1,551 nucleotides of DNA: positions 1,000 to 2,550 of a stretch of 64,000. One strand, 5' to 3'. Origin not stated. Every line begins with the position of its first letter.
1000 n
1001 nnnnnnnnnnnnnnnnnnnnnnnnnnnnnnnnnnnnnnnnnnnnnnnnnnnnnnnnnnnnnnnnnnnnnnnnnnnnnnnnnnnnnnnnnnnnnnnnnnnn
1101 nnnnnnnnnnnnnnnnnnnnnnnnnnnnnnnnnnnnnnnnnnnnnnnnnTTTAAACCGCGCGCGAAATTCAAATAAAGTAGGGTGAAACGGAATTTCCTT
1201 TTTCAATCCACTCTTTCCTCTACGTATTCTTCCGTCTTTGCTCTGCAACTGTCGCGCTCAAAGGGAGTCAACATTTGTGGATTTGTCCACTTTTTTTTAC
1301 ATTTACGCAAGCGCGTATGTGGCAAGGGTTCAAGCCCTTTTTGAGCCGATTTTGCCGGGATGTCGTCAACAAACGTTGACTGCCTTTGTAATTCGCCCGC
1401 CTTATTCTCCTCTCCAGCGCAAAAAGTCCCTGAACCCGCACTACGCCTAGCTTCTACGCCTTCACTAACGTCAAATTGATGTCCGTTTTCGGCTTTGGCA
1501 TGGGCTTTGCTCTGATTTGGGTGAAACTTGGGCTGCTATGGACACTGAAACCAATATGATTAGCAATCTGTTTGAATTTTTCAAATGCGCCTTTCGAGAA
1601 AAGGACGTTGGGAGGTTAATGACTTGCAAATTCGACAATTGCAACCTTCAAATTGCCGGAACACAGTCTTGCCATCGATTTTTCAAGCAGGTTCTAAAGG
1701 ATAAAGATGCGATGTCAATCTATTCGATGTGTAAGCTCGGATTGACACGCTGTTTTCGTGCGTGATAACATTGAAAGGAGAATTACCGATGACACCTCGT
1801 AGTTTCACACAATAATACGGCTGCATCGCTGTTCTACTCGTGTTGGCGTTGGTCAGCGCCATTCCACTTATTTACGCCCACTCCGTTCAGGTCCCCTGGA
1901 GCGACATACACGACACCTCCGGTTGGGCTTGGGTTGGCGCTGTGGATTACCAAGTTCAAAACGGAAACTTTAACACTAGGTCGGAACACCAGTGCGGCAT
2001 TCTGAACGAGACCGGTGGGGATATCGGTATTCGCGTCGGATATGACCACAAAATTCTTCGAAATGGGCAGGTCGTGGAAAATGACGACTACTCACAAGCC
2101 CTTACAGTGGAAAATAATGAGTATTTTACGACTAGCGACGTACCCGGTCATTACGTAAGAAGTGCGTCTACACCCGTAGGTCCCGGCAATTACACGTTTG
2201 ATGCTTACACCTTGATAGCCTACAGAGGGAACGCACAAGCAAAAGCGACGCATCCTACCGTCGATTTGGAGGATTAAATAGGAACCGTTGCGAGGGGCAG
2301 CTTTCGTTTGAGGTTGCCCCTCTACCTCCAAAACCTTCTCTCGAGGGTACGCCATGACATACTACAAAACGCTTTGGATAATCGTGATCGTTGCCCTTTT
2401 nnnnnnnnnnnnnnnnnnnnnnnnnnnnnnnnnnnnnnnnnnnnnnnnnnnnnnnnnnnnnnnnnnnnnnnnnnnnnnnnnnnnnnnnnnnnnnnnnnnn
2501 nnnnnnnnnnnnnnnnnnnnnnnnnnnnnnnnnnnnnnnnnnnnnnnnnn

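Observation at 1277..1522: Sigma-54 promoter with upstream palindromes immediately downstream of a sigma-54 activator gene, reading into the tagged LamG genes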

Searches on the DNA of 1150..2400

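Call 59: search_rna_families(source=window, start=1150, end=2400, threshold=evalue, max_evalue=1)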
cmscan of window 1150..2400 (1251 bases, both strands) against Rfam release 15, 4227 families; matches with E-value up to 1: 1.
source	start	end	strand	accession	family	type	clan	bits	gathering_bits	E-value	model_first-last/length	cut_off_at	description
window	1507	1584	+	RF00284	SNORD74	Gene; snRNA; snoRNA; CD-box;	CL00069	21.3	41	0.063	1-80/80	no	Small nucleolar RNA SNORD74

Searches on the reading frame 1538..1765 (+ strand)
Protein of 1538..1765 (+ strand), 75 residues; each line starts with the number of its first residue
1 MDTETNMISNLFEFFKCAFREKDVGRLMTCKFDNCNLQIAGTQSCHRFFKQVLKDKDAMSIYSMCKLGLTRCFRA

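Call 9: search_protein_families(library=pfam, proteins=[window:1538-1765:+], max_evalue=0.01)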
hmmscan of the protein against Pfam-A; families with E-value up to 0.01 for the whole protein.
window:1538-1765:+ (75 aa): 0 families

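Call 49: search_protein_representatives(protein=window:1538-1765:+)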
Query: 75 residues. Proteins with E-value up to 0.001 (for the whole library): 1; up to 1e-10: 1; up to 1e-30: 0. The best 1 are listed.
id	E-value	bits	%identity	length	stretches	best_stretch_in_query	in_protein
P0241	1.5e-16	76.0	67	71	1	1-54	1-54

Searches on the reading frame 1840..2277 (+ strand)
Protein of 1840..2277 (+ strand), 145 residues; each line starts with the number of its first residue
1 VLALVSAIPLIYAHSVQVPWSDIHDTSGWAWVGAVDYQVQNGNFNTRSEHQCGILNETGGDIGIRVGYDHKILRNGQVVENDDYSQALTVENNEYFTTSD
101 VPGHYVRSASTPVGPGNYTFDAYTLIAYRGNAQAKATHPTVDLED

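Call 9: search_protein_families(library=pfam, proteins=[window:1840-2277:+], max_evalue=0.01)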
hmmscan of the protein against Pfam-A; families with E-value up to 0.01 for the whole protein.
window:1840-2277:+ (145 aa): 0 families

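Call 11: find_encoding_contigs(protein=window:1840-2277:+, flank=10000, max_places=10)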
Protein window:1840-2277:+ (145 aa): 4 contigs read that carry it; 4 places shown.
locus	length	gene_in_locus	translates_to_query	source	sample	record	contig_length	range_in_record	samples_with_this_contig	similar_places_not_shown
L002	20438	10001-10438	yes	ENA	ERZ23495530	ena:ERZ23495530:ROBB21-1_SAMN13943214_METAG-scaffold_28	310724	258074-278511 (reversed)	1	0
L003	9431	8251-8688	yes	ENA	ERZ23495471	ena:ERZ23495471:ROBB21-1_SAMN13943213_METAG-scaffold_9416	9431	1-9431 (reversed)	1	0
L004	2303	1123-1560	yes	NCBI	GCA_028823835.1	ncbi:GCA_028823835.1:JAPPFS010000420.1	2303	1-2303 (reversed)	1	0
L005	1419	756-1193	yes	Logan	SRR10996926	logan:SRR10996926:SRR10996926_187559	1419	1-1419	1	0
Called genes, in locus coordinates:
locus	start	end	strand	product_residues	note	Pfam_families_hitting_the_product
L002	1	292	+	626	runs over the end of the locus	PF00072:Response_reg, PF08448:PAS_4 (faint), PF00158:Sigma54_activat, PF14532:Sigma54_activ_2, PF07728:AAA_5 (weak), PF25601:AAA_lid_14, PF02954:HTH_8, PF18024:HTH_50 (weak)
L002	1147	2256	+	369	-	-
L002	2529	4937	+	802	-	PF00664:ABC_membrane, PF00005:ABC_tran, PF02463:SMC_N (faint)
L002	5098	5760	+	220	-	PF06452:CBM9_1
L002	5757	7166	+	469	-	PF19313:DUF5916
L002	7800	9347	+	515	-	PF00989:PAS, PF08448:PAS_4 (weak), PF13426:PAS_9, PF08447:PAS_3, PF00158:Sigma54_activat, PF14532:Sigma54_activ_2, PF25601:AAA_lid_14, PF02954:HTH_8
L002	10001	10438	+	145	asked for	-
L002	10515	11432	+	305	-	-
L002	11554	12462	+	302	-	-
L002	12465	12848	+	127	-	-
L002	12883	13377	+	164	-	-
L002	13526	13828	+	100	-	-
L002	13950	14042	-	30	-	-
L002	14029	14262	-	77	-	-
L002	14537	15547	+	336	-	PF01118:Semialdhyde_dh, PF02774:Semialdhyde_dhC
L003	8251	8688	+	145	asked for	-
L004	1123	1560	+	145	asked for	-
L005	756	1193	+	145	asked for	-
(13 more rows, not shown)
